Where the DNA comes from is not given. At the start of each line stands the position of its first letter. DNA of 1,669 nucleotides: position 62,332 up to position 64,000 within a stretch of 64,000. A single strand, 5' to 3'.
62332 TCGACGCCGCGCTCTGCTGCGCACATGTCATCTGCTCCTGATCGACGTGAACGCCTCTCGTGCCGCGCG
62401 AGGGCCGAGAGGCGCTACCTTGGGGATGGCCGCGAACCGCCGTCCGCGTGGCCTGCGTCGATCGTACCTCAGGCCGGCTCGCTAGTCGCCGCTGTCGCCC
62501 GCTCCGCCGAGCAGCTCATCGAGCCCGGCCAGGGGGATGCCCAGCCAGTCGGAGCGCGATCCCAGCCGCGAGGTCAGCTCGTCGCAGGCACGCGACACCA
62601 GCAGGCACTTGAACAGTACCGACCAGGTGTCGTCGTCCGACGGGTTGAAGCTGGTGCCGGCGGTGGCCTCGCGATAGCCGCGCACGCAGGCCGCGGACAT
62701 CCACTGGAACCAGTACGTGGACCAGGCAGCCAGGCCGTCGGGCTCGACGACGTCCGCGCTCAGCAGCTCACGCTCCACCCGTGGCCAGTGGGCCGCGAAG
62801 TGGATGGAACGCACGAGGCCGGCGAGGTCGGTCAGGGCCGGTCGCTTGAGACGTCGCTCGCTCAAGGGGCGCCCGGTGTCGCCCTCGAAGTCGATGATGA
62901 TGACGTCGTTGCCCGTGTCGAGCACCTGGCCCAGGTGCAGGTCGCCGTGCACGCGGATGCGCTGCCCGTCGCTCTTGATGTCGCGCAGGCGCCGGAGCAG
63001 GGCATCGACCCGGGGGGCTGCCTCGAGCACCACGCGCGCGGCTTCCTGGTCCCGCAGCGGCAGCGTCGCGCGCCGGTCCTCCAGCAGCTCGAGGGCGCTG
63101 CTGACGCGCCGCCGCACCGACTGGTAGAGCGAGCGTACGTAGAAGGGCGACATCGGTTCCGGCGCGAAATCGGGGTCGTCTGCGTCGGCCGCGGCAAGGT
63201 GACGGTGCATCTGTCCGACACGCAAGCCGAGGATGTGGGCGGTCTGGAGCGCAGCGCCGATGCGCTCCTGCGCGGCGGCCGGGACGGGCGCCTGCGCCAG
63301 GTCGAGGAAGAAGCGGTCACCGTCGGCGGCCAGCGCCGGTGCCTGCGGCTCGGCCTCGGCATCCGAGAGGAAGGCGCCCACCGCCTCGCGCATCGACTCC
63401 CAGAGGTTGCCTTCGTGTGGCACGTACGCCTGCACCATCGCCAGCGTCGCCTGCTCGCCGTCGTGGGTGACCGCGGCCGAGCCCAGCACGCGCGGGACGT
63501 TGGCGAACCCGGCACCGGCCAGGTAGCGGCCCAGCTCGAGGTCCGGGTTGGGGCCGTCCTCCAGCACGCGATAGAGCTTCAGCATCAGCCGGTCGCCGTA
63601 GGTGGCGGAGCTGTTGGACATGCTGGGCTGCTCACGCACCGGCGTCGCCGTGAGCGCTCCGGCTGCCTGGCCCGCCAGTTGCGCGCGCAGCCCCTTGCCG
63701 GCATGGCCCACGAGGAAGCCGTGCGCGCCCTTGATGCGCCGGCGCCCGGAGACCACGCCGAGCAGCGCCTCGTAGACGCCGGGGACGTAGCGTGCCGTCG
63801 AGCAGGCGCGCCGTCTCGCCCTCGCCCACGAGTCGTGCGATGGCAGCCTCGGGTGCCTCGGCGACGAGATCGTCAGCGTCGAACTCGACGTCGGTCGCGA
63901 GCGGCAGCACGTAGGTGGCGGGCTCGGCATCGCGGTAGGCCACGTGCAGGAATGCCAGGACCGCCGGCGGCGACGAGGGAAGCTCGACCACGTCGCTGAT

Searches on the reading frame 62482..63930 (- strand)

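Call 21: search_protein_families(library=pfam, proteins=[window:62482-63930:-], max_evalue=0.0001)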
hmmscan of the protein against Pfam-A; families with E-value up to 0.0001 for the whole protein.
window:62482-63930:- (482 aa): 1 family
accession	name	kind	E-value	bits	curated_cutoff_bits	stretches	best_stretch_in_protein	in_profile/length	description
PF01636.29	APH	-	3.5e-05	24.1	23.2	0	132-349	42-195/239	Phosphotransferase enzyme family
